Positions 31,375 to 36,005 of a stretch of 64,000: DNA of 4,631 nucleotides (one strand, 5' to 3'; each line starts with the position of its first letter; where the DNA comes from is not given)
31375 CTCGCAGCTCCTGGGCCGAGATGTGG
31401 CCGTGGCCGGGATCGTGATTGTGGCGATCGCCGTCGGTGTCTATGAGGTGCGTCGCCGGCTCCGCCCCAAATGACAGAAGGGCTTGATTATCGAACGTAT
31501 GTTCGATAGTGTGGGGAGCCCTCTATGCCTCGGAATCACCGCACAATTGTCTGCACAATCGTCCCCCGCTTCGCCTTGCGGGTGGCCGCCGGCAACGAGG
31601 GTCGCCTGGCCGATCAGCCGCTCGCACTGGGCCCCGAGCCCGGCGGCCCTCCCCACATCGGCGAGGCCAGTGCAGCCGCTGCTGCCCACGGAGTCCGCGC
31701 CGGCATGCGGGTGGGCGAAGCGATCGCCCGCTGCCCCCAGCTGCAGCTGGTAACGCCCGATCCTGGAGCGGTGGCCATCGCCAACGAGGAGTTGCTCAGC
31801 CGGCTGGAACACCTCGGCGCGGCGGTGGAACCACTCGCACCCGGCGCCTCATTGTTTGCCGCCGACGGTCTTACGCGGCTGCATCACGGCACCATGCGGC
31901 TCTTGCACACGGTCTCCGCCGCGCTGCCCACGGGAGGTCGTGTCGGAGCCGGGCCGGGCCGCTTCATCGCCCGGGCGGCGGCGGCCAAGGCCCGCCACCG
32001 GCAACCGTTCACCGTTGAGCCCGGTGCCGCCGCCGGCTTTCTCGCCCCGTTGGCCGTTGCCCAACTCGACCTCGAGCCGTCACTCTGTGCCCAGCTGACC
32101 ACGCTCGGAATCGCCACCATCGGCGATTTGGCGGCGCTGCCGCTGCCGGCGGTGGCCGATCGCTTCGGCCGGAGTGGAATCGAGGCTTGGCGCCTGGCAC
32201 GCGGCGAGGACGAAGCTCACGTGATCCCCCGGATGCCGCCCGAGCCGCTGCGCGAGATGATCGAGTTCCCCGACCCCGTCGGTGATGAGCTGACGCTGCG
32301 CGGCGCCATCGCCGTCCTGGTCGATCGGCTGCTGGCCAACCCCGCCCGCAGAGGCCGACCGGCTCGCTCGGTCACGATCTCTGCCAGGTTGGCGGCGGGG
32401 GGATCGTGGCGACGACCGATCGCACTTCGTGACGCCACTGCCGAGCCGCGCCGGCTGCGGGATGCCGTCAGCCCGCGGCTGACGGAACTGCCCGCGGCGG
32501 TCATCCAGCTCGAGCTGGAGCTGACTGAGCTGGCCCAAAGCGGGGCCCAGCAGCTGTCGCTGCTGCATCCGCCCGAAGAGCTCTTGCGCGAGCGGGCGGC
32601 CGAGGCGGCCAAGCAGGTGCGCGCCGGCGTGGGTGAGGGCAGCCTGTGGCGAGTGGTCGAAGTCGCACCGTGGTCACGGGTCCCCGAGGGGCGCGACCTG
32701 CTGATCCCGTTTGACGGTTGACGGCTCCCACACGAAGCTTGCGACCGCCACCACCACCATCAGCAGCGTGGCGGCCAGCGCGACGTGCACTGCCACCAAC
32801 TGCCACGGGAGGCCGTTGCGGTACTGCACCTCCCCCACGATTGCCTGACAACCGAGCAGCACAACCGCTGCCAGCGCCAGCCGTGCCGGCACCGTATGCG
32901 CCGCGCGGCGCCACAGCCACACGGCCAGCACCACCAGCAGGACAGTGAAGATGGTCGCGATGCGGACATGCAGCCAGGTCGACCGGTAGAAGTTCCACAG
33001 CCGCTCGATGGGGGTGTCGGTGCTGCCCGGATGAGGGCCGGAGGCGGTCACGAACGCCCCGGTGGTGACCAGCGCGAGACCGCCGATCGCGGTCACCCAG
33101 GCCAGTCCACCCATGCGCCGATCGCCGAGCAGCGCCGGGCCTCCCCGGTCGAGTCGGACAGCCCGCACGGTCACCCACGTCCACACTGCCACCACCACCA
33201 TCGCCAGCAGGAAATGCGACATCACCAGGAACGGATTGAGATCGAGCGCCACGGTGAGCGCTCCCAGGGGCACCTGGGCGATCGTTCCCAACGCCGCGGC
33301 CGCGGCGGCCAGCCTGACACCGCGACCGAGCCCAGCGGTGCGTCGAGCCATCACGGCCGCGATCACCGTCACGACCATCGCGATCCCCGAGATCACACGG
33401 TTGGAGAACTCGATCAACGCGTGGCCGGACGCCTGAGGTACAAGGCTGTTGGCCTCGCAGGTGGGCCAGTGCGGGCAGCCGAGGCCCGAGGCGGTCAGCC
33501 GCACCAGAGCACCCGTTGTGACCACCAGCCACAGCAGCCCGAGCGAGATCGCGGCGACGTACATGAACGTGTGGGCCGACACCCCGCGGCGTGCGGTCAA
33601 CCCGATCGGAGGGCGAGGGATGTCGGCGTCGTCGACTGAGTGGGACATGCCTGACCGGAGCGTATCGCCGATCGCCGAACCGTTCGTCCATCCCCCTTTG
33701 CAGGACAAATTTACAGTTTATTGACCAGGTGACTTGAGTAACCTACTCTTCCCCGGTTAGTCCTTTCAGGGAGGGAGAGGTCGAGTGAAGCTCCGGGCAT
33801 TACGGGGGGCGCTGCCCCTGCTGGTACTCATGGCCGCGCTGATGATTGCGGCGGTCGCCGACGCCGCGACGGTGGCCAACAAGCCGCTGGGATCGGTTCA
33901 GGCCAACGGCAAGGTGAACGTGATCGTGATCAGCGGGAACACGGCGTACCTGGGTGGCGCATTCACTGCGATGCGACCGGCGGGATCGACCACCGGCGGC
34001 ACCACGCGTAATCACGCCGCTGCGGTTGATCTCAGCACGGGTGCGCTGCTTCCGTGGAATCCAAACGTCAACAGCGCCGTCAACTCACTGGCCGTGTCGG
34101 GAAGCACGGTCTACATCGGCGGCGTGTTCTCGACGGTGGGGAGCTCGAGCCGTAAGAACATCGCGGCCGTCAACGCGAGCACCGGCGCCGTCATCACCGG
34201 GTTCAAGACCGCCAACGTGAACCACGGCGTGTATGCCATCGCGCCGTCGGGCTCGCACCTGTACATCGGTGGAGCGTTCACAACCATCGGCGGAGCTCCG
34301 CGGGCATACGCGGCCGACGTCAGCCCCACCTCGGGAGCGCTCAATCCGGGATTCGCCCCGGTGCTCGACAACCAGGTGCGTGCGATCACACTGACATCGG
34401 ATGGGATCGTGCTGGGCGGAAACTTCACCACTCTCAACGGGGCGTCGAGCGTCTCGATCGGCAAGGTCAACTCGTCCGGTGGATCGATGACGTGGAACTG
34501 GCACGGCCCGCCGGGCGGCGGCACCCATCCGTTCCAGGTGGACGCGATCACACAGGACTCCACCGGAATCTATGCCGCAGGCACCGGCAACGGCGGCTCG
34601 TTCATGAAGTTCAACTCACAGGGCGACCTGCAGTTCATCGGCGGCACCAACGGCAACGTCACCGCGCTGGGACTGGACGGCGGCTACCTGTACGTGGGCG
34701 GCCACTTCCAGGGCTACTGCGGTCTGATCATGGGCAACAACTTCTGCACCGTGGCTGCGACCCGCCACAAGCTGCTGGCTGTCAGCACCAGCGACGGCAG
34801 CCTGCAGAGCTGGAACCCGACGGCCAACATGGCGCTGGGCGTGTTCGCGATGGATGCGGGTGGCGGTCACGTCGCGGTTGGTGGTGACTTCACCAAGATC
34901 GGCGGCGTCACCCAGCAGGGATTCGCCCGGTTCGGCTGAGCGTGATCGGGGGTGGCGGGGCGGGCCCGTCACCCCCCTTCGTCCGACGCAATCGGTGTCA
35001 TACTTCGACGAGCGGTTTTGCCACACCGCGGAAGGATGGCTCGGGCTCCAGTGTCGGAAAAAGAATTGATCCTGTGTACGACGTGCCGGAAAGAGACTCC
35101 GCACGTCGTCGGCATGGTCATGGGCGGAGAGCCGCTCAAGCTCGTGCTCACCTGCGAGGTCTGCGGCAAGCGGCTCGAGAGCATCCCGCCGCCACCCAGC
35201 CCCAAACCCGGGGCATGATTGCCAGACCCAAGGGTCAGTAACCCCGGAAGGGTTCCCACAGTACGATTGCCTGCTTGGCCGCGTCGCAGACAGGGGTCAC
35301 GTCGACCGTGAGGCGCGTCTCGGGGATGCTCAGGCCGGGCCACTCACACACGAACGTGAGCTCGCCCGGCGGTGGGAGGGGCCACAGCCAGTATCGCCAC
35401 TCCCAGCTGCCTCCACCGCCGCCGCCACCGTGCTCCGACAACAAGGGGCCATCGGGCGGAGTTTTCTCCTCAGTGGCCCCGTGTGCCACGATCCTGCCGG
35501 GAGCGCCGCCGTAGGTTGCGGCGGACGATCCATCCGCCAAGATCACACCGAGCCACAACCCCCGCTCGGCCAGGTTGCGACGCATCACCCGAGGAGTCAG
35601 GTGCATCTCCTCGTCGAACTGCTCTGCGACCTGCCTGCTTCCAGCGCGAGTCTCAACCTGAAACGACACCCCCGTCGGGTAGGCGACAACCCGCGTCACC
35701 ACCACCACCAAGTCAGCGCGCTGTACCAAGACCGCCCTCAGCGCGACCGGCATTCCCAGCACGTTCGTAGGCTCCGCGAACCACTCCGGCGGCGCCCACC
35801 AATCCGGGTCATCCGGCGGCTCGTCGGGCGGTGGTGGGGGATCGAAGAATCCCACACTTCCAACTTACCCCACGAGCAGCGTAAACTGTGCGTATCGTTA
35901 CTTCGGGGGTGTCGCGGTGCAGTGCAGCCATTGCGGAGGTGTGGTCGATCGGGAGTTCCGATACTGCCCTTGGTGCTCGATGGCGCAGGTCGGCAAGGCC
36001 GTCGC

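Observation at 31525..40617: SOS mutasome split into two separately LexA-boxed units with no imuA-like gene in view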

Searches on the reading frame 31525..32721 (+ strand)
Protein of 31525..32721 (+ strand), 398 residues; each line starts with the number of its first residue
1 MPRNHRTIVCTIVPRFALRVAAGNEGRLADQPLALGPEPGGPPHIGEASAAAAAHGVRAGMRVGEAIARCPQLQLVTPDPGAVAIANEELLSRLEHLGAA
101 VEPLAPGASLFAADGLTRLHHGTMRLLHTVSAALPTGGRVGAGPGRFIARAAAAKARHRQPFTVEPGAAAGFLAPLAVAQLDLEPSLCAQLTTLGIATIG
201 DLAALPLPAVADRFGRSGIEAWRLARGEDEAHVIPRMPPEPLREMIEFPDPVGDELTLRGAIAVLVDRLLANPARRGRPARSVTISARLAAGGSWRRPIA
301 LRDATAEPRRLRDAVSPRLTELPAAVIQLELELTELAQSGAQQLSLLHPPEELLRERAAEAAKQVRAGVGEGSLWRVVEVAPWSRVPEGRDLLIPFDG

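Call 5: search_protein_families(library=pfam, proteins=[window:31525-32721:+], max_evalue=0.01)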
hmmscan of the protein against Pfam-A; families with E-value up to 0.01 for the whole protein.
window:31525-32721:+ (398 aa): 2 families
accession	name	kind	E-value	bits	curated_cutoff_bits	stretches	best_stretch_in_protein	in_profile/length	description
PF00817.25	IMS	-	2.7e-10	40.8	23.2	1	15-152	5-146/148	impB/mucB/samB family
PF11799.13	IMS_C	-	3.8e-07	30.9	20.7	1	248-346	10-109/109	impB/mucB/samB family C-terminal domain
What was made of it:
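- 31525..32721 (+): imuB-N (iPolY): a 398-aa catalytically inactive Y-family polymerase scaffold. It has a Q-x-x-L-L clamp-type motif (QLSLL, 342-346), a RecA-N-terminus-like motif (about 350-378) and a conserved terminal peptide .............. Pfam IMS and IMS_C (call 5).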

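Call 6: search_protein_families(library=ncbifam, proteins=[window:31525-32721:+], max_evalue=0.01)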
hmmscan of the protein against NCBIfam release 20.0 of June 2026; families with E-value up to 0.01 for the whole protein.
window:31525-32721:+ (398 aa): 8 families
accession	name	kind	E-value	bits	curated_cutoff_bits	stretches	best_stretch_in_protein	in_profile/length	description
NF002882.0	PRK03348.1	equivalog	1.4e-20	73.5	389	1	46-325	44-330/461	DNA polymerase IV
NF002751.0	PRK02794.1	equivalog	3.2e-19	69.1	371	1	25-371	57-409/425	DNA polymerase IV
NF003015.0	PRK03858.1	subfamily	1.8e-18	66.8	367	1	26-380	27-386/399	DNA polymerase IV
NF002677.0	PRK02406.1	equivalog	2e-15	56.7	256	1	20-236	20-241/357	DNA polymerase IV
NF002848.0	PRK03103.1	subfamily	2.7e-15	55.7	381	1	48-380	47-392/410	DNA polymerase IV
NF002883.0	PRK03352.1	equivalog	4.5e-15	55.7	330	1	27-315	26-319/347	DNA polymerase IV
NF002492.0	PRK01810.1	equivalog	1.1e-08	34.2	399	1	48-236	53-245/412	DNA polymerase IV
NF010731.0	PRK14133.1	equivalog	0.00037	19.8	362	1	52-233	48-231/352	DNA polymerase IV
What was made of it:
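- Checked: 31525-32721 (+) encodes a Y-family-like protein (Pfam IMS 2.7e-10 plus IMS_C; far below every NCBIfam DinB cutoff; calls 5, 6).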

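Call 22: search_solved_structures(query=window:31525-32718:+, max_evalue=0.001, show_alignments=2)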
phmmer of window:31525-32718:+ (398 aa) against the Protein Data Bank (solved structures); distinct sequences matched with E-value up to 0.001: 12.
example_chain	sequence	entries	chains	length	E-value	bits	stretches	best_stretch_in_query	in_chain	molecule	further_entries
4irc_F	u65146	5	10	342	5.8e-15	58.8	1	19-269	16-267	DNA polymerase IV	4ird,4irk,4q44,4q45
6jup_F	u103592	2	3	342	1e-13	54.7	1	8-269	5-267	DNA polymerase IV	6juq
6juq_A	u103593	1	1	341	1.1e-13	54.5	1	9-269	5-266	DNA polymerase IV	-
4r8u_A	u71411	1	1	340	1.5e-13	54.2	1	20-269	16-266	DNA polymerase IV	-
4ir1_F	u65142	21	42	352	1.5e-13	54.1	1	19-269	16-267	DNA polymerase IV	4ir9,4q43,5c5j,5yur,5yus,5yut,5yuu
4r8u_B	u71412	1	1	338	1.6e-13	54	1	20-269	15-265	DNA polymerase IV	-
6jum_A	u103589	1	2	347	7.2e-10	42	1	25-290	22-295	DNA polymerase IV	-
6jun_F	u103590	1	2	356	1.1e-09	41.4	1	26-290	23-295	DNA polymerase IV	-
6juo_A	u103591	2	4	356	1.7e-09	40.8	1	27-290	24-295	DNA polymerase IV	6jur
4dez_A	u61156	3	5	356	2e-09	40.6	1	25-290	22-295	DNA polymerase IV 1 | DNA polymerase IV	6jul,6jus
3gqc_A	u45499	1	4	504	4.6e-06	29.5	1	45-233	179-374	DNA repair protein REV1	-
7yll_A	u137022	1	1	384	0.00014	24.6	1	44-233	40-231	DNA polymerase IV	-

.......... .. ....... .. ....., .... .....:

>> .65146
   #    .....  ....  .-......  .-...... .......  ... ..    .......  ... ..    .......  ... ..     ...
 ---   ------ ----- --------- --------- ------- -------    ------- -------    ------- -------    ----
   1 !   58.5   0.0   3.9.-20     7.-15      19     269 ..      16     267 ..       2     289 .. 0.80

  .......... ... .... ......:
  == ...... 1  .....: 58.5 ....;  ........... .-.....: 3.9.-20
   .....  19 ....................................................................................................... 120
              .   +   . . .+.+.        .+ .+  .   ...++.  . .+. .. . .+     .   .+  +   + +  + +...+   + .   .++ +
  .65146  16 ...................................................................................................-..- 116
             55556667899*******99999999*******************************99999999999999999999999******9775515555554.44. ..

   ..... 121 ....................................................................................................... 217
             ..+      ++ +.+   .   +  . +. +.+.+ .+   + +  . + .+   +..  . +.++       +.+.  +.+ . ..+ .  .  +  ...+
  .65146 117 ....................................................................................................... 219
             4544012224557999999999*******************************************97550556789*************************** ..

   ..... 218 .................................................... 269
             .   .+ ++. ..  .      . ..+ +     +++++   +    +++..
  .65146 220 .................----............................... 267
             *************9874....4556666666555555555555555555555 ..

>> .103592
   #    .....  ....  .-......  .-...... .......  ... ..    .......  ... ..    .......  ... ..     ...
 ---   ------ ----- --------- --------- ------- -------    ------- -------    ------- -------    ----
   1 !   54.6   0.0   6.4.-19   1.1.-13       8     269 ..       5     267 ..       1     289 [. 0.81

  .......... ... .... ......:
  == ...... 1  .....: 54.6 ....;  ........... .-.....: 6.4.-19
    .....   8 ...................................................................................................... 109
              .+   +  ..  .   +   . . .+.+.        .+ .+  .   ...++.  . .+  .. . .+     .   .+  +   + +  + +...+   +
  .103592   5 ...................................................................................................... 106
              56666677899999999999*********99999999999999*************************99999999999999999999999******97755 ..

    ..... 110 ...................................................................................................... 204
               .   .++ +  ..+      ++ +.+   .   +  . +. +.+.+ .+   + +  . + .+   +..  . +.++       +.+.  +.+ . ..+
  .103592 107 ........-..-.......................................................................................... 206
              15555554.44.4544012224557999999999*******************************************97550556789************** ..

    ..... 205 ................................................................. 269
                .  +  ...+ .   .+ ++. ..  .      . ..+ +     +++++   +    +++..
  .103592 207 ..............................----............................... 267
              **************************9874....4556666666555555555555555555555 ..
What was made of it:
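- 31525..32721 (+): Catalytic D/D/D/E replaced by I12/P14/G107/A108 (call 22).
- On DnaE2X-iPolY-ImuB-C-RecA system: DinB D8, D10, D103 and E104 align with I12, P14, G107 and A108 (call 22).
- Checked: It has lost all catalytic carboxylates: E. coli DinB D8/D10/D103/E104 correspond to I12/P14/G107/A108 (alignment in call 22).
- Dead active site in ImuB-N (call 22).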

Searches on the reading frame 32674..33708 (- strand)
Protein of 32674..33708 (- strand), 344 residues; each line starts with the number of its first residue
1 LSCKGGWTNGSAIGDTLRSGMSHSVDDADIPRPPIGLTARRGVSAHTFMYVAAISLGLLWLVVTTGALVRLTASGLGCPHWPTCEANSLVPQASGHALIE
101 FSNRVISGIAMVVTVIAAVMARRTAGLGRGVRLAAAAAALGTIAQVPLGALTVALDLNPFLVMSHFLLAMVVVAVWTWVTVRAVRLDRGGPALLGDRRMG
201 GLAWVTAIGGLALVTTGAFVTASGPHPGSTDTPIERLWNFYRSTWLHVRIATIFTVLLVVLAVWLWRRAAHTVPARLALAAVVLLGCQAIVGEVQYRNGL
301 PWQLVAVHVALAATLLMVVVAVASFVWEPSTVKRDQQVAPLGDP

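Call 5: search_protein_families(library=pfam, proteins=[window:32674-33708:-], max_evalue=0.01)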
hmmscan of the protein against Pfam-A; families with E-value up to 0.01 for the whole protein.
window:32674-33708:- (344 aa): 1 family
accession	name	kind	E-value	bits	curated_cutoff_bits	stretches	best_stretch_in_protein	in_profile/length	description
PF02628.20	COX15-CtaA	-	6.8e-23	81.6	29.9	2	96-320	74-322/322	Cytochrome oxidase assembly protein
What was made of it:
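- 32674..33708 (-): ctaA (COX15/CtaA haem A synthase): an intervening gene unrelated to the mutasome. Pfam PF02628, 6.8e-23 (call 5).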

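Call 6: search_protein_families(library=ncbifam, proteins=[window:32674-33708:-], max_evalue=0.01)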
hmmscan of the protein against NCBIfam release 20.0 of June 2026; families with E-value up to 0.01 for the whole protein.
window:32674-33708:- (344 aa): 0 families

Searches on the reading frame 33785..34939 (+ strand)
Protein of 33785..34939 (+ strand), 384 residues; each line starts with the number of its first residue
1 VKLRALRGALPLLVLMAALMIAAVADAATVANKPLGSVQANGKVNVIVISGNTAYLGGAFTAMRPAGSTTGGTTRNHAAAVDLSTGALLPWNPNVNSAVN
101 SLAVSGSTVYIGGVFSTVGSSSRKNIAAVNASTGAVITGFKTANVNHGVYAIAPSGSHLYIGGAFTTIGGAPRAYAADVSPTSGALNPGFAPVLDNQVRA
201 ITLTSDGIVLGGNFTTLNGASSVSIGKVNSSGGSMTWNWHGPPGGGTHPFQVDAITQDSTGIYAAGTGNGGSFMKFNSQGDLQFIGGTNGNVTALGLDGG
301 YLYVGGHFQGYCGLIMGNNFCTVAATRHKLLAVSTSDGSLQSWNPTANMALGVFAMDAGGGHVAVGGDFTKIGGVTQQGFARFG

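Call 5: search_protein_families(library=pfam, proteins=[window:33785-34939:+], max_evalue=0.01)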
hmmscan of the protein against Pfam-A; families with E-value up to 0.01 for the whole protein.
window:33785-34939:+ (384 aa): 0 families

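Call 6: search_protein_families(library=ncbifam, proteins=[window:33785-34939:+], max_evalue=0.01)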
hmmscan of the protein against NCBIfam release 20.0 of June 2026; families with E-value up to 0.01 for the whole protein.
window:33785-34939:+ (384 aa): 0 families

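Call 11: search_protein_families(library=pfam, proteins=[window:33785-34939:+], max_evalue=10)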
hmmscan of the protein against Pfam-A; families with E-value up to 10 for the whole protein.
window:33785-34939:+ (384 aa): 2 families
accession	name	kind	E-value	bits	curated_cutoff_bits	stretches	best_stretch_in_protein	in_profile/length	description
PF12768.13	Rax2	-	0.021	14.6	28.8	2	151-285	28-162/254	Rax2 C-terminal beta propeller domain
PF17164.10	DUF5122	-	0.044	14.5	27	2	361-383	4-26/36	Domain of unknown function (DUF5122) beta-propeller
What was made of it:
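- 33785..34939 (+): Secreted repeat protein, probably a beta-propeller: an intervening, unrelated gene. Only weak Pfam hints (Rax2 and DUF5122, E=0.02-0.04; call 11).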

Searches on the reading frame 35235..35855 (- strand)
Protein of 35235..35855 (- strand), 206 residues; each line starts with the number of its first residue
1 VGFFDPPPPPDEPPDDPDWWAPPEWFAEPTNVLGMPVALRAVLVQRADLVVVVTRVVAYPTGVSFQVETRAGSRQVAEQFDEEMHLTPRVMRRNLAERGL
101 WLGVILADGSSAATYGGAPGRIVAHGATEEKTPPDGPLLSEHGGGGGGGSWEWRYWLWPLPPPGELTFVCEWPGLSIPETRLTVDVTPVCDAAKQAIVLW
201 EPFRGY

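Call 5: search_protein_families(library=pfam, proteins=[window:35235-35855:-], max_evalue=0.01)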
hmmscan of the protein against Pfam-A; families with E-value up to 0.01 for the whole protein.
window:35235-35855:- (206 aa): 0 families

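Call 6: search_protein_families(library=ncbifam, proteins=[window:35235-35855:-], max_evalue=0.01)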
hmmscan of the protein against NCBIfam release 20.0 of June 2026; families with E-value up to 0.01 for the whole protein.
window:35235-35855:- (206 aa): 0 families

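Call 11: search_protein_families(library=pfam, proteins=[window:35235-35855:-], max_evalue=10)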
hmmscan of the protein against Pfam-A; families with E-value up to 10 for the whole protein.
window:35235-35855:- (206 aa): 0 families
